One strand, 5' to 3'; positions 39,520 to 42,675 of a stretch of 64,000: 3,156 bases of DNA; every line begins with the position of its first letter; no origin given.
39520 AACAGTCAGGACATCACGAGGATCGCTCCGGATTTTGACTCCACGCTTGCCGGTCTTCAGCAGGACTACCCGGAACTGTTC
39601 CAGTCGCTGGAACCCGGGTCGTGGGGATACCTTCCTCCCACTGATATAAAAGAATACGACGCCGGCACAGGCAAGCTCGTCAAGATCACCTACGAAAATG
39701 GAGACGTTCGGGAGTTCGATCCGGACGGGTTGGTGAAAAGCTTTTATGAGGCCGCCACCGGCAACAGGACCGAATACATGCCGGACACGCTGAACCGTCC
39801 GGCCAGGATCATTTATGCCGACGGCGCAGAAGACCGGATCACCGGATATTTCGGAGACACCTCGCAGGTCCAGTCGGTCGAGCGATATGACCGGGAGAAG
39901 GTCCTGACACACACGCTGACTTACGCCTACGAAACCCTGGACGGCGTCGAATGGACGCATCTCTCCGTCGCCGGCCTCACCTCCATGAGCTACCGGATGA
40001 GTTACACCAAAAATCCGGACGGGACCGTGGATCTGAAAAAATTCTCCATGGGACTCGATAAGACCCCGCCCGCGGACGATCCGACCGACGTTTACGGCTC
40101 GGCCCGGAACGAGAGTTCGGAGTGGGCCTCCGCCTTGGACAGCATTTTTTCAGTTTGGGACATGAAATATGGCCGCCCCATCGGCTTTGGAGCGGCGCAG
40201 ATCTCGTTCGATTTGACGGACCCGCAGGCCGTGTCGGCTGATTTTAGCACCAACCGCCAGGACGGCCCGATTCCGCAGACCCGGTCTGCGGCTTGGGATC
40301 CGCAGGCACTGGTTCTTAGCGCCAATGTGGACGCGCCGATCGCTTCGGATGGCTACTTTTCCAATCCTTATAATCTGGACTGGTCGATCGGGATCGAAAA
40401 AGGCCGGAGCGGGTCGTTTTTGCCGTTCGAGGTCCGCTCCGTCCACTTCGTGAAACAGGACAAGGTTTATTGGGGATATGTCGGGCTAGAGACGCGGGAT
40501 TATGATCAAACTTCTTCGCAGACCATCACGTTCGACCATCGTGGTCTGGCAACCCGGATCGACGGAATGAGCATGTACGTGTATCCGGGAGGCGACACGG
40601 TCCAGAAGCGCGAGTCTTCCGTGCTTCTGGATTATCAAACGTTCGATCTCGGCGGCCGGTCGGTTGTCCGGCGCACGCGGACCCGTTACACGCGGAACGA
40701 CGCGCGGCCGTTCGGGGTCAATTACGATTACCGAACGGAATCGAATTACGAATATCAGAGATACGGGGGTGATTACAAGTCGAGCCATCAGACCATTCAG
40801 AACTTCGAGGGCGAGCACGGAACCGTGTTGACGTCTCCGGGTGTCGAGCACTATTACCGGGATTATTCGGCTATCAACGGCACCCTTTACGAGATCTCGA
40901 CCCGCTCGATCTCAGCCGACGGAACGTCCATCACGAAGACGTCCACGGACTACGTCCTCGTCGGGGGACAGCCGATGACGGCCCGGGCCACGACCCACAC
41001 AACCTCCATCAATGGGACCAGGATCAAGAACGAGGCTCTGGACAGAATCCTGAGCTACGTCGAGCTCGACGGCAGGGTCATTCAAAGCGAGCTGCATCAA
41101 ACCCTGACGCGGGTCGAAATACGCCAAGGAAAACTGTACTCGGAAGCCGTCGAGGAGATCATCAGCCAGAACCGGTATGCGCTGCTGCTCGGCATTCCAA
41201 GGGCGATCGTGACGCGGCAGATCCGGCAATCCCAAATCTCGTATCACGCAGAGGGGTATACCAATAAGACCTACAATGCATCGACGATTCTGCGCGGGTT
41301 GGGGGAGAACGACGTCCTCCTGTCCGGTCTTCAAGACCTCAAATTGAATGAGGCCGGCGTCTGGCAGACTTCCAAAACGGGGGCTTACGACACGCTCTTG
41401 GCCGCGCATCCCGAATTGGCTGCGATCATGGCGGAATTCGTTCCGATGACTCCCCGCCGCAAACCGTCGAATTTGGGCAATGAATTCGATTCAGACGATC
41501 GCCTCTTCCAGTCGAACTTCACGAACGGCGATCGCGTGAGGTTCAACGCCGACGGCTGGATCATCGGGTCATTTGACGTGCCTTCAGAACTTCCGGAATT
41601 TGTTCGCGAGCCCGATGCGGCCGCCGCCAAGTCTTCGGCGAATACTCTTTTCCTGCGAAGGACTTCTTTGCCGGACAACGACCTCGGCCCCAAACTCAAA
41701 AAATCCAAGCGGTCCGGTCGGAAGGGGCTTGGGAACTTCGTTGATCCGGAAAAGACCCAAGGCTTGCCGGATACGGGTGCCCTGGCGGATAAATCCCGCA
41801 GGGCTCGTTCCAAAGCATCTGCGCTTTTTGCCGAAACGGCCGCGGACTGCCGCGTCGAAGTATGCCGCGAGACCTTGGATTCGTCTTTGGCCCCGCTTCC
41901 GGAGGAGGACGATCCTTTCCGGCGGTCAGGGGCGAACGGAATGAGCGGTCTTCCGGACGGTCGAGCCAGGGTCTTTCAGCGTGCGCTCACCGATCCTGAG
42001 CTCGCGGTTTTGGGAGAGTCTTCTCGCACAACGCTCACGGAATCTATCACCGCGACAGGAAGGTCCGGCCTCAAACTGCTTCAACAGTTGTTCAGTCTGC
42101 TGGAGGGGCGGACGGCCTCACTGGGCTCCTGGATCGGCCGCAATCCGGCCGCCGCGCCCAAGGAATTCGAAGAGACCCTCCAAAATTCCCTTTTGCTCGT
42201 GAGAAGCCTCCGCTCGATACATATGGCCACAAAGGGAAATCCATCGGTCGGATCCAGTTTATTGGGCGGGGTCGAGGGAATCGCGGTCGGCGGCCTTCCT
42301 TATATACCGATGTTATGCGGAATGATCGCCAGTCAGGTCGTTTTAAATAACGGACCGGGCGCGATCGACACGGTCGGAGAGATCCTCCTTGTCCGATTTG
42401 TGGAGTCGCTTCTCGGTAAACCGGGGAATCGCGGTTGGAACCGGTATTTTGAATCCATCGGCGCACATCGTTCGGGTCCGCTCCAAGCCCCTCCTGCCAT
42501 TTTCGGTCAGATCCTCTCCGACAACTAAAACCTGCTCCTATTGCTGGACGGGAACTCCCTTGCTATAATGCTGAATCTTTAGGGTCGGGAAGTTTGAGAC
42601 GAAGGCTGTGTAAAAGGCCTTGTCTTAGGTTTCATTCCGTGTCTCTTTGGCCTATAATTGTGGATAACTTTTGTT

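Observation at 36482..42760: A 5.8-kb gene for a giant, triplicated YD-repeat-like secreted protein fills the rpmH-dnaA gap where oriC normally lies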

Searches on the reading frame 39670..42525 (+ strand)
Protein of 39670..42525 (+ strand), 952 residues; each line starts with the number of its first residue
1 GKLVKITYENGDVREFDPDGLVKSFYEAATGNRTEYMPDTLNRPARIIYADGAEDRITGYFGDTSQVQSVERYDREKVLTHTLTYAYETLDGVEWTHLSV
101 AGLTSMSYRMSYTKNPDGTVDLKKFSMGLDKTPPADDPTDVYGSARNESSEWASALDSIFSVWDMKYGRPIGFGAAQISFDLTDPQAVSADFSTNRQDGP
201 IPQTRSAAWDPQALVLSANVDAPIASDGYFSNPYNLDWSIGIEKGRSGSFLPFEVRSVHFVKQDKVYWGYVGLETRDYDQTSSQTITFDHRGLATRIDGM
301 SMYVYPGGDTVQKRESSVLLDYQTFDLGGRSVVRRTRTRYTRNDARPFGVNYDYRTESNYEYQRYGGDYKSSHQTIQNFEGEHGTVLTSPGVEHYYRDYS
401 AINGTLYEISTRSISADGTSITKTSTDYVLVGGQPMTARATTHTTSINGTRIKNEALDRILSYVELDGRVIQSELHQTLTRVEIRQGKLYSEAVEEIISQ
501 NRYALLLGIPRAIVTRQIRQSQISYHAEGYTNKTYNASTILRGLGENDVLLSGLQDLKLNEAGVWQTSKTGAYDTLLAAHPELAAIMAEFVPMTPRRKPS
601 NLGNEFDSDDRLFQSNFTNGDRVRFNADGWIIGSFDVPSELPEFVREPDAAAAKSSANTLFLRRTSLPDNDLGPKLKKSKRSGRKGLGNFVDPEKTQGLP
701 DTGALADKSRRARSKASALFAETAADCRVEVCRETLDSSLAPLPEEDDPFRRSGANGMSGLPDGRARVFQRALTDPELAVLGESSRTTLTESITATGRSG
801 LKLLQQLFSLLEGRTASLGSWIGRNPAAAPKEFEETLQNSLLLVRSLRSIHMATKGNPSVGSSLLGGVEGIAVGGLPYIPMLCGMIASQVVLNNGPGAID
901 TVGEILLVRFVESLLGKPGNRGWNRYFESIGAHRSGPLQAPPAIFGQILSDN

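Call 55: find_homologous_proteins(query=A4, max_evalue=0.00001)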
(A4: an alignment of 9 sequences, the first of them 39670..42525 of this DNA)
Query A4 (9 sequences) (952 aa, profile of the alignment): 11 proteins with E <= 0.00001 among 8000 candidates.
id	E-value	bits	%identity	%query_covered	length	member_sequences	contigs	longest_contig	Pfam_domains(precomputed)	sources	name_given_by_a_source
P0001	0.0e+0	1803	100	100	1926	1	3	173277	-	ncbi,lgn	-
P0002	0.0e+0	1548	34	65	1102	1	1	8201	PF00082.28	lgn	-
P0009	6.2e-14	69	-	-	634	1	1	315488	PF00082.28,PF17936.8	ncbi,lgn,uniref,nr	ncbi:subtilisin family serine protease [Planomicrobium soli]|uniref:Subtilisin family serine proteas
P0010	1.4e-11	61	29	8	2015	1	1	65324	PF01839.30,PF22352.3,PF00801.27,PF17957.8,PF13517.13,PF24517.3,PF00082.28,PF19077.7,PF18911.7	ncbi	-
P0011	1.5e-11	61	47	2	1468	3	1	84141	PF13715.13,PF22148.2,PF20009.5,PF00963.25,PF18962.8,PF13620.13,PF00082.28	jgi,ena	-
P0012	4.5e-11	59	28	5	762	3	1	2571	PF22148.2,PF17963.8,PF17892.8,PF17803.8,PF00082.28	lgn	-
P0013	1.8e-9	54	33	4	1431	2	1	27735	PF22352.3,PF22148.2,PF00801.27,PF17963.8,PF17892.8,PF17803.8,PF16184.12,PF00082.28,PF18911.7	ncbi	-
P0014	1.8e-8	51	-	-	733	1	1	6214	PF00082.28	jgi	jgi:serine protease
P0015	6.2e-8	49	25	8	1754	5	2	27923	PF07705.18,PF00082.28,PF17936.8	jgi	-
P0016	1.7e-6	44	35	5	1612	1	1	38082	PF01839.30,PF12256.15,PF13517.13,PF00082.28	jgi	jgi:subtilisin family serine protease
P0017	2.6e-6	44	-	-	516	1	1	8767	PF00082.28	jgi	jgi:hypothetical protein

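Call 68: predict_structure(alignment_id=A5)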
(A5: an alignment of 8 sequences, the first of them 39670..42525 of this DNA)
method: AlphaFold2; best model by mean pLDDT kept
length: 952 residues; sequences in the alignment: 8
mean_pLDDT: 58.1   pTM: 0.48
mean pLDDT of the five models: 58.1, 57.0, 56.0, 55.3, 51.7
residues with pLDDT >= 90: 107; 70-90: 253; 50-70: 187; < 50: 405
segments of 3 or more residues with pLDDT < 50: 131-149, 164-172, 197-199, 225-229, 269-274, 327-329, 383-389, 507-512, 589-614, 617-623, 626-630, 636-826, 842-909, 911-952
pLDDT, mean of each block of 10 residues (from residue 1): 79 87 90 89 90 90 88 78 88 90 73 86 82 33 39 65 47 67 86 61 82 90 53 77 85 90 66 55 85 78 60 79 59 73 64 74 61 72 48 76 68 85 90 81 90 92 73 84 85 83 54 60 63 65 57 67 63 72 57 32 40 47 47 43 30 30 26 26 24 27 25 25 22 22 24 23 29 31 36 36 39 42 46 55 40 28 23 28 44 36 48 39 34 27 26 24
secondary structure, 60 per line:
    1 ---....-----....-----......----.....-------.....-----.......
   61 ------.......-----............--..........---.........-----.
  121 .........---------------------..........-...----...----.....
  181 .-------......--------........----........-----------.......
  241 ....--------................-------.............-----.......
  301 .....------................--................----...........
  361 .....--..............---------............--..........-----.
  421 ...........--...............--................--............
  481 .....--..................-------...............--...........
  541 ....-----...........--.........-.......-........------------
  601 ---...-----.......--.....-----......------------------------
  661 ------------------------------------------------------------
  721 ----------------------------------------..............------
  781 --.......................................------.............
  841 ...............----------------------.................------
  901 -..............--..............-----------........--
elements in order (helices of 4 or more, strands of 3 or more residues): E4-7 E13-16 E22-27 E32-36 E44-48 E54-60 E67-73 E79-90 E93-102 E106-114 E120-129 H151-160 E162-164 E169-171 E176-181 E189-194 E203-210 E215-222 E234-244 E253-268 E276-288 E294-305 E312-327 E330-345 E350-365 E368-381 E391-402 E405-414 E420-431 E434-448 E451-466 E469-485 E488-505 E513-527 E530-544 E550-560 E563-571 H573-579 H581-588 E604-606 E612-618 E621-625 E631-636 H761-774 H783-821 H828-855 H878-894 H902-915 H918-931 H943-950

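Call 87: fold_search(model_id=the predicted structure, library=pdb)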
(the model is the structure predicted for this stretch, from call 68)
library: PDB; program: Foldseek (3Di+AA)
matches with E <= 10: 626; with E <= 0.001: 3
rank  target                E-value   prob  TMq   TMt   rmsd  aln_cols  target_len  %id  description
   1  6ske_A                3.4e-08  0.99  0.09  0.06  29.5       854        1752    8  Teneurin 2 in complex with Latrophilin 2 Lec domain (released 2020-02-12)
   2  6vhh_A                1.4e-07  0.93  0.08  0.05  30.2       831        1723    8  Human Teneurin-2 and human Latrophilin-3 binary complex (released 2020-06-03)
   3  9enr_A                1.1e-04  0.94  0.13  0.09  28.1       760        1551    8  Vitellogenin from the honey bee hemolymph (released 2025-03-26)
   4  9ia0_A                3.9e-03  0.63  0.14  0.17  24.6       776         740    8  LpDE from Escherichia coli (released 2025-12-10)
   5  9fz5_A                4.3e-03  0.41  0.11  0.13  25.9       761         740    8  Cryo-EM structure of LptDE-YedD complex from Escherichia Coli (released 2025-04-09)
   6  9n2e_A                4.5e-03  0.94  0.14  0.20  17.4       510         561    7  Cryo-EM structure of F. johnsoniae BamAP (released 2025-07-09)
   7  7omm_A                4.7e-03  0.69  0.13  0.17  26.0       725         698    9  Cryo-EM structure of N. gonorhoeae LptDE in complex with ProMacrobodies (MBPs have not been built de novo) (released 2022-05-04)
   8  4q35_A                5.2e-03  0.44  0.12  0.15  24.3       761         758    7  Structure of a membrane protein (released 2014-06-25)
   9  2vqi_B                9.7e-03  0.85  0.16  0.26  22.2       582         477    9  Structure of the P pilus usher (PapC) translocation pore (released 2008-05-27)
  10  9a2z_MODEL_1_A        1.0e-02  0.51  0.12  0.15  27.0       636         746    6  Model of E. coli FepA by in-cell photo-crosslinking MS and deep learning (released 2023-02-24)
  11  8h1s_C                1.0e-02  0.44  0.13  0.15  27.9       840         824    8  Crystal structure of apo-LptDE complex (released 2023-10-11)
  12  9a0j_B                1.1e-02  0.30  0.06  0.07  22.5       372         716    8  Deep learning enables the atomic structure determination of the Fanconi Anemia core complex from cryoEM (released 2020-09-15)
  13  8h1s_A                1.6e-02  0.12  0.09  0.10  29.1       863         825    7  Crystal structure of apo-LptDE complex (released 2023-10-11)
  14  7zgx_A                2.1e-02  0.54  0.16  0.16  26.4       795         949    9  S-layer Deinoxanthin Binding Complex, C1 symmetry (released 2022-07-13)
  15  9ia5_A                2.1e-02  0.30  0.13  0.16  25.9       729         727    8  LpDEM from Escherichia coli (released 2025-12-10)
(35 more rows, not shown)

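Call 120: search_solved_structures(query=A5, max_evalue=1)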
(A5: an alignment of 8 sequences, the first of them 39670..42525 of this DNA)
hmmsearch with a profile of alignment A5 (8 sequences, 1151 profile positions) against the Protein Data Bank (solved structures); distinct sequences matched with E-value up to 1: 154 (the best 60 are shown).
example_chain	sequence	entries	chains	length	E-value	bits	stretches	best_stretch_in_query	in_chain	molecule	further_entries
1dbi_A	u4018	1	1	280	1.2e-20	76.1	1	911-1138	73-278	AK.1 SERINE PROTEASE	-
7w2a_A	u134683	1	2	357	5.9e-15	57.3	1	1001-1140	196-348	Peptidase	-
1sbi_A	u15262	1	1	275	4.4e-14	54.4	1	1001-1133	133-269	SUBTILISIN 8397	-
3ti9_A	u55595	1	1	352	4.7e-14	54.3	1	1004-1142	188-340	Serine protease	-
3ti7_A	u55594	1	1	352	5.9e-14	54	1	1004-1142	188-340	Basic extracellular subtilisin-like protease BprV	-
1lw6_E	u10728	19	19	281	8.7e-14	53.4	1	1001-1139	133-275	SUBTILISIN BPN' | Subtilisin BPN' precursor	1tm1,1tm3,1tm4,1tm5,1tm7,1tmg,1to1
1a2q_A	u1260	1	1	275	1.1e-13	53.2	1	1001-1133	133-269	SUBTILISIN BPN'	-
3f49_S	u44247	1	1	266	2e-13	52.2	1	1001-1133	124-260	Subtilisin BPN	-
1mpt_A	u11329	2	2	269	2.1e-13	52.2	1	1001-1137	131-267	M-PROTEASE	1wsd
1sbh_A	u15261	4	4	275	2.2e-13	52.1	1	1001-1130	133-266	SUBTILISIN 8397+1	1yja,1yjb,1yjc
3lpc_A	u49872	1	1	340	2.2e-13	52.1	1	1004-1142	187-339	AprB2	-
3lpa_A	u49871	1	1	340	2.2e-13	52.1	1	1004-1142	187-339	Acidic extracellular subtilisin-like protease AprV2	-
3lpd_A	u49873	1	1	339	2.3e-13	52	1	1004-1141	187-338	Acidic extracellular subtilisin-like protease AprV2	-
1st3_A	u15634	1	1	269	2.7e-13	51.8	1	1001-1137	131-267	SUBTILISIN BL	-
6ube_S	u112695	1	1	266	3.5e-13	51.5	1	1001-1133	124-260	SUBTILISIN BPN'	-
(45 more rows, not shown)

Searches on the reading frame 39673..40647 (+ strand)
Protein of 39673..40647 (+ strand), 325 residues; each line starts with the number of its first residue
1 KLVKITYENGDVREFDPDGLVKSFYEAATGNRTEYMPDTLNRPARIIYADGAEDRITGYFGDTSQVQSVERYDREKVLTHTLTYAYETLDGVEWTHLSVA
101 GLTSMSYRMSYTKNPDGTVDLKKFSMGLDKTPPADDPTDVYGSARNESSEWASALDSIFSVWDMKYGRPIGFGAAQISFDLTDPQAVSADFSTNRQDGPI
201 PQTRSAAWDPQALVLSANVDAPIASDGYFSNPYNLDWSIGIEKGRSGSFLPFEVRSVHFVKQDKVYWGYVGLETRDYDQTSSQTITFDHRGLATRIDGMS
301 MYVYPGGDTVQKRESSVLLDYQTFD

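Call 35: search_protein_families(library=pfam, proteins=[window:39673-40647:+], max_evalue=10)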
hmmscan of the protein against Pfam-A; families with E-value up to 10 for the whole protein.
window:39673-40647:+ (325 aa): 1 family
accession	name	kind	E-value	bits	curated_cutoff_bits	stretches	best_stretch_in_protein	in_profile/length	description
PF05593.20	RHS_repeat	-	0.031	15.1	22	1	15-52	1-37/38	RHS Repeat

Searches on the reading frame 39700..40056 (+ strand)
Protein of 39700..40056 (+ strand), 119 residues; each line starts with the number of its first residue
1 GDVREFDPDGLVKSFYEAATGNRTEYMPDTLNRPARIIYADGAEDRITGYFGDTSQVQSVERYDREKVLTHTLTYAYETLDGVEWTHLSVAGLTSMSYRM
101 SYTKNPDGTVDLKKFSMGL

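Call 77: find_related_loci(query=A6, collection=metagenome_contigs, flank=10000)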
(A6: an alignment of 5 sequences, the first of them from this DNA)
Query A6 (119 aa) in metagenome_contigs; peptide patterns used: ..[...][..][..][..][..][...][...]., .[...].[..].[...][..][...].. (x = any residue, [..] = any of these).
101 stretches matched a pattern, but none encodes a relative of the query by tblastn (E <= 1e-3).

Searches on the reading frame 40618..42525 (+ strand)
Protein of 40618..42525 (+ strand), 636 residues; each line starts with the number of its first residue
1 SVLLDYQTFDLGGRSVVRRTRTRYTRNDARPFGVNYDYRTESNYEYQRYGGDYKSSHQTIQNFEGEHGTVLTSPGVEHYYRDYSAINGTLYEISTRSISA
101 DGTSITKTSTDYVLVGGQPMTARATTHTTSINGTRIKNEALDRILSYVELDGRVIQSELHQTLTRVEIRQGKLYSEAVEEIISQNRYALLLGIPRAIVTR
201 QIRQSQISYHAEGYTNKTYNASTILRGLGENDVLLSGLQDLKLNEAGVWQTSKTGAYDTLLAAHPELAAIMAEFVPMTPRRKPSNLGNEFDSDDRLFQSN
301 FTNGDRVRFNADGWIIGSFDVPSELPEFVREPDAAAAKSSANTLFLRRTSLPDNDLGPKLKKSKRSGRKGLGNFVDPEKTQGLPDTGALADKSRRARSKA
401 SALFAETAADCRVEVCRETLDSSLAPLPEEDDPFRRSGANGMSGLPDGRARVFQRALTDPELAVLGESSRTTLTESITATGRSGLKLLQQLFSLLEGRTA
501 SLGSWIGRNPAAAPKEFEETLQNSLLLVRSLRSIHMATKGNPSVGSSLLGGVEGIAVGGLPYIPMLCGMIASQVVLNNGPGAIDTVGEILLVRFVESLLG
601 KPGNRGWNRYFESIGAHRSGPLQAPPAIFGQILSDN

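Call 23: find_homologous_proteins(query=window:40618-42525:+, max_evalue=0.1)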
Query window:40618-42525:+: 8000 candidates shared short words with the query, none scored E <= 0.1.
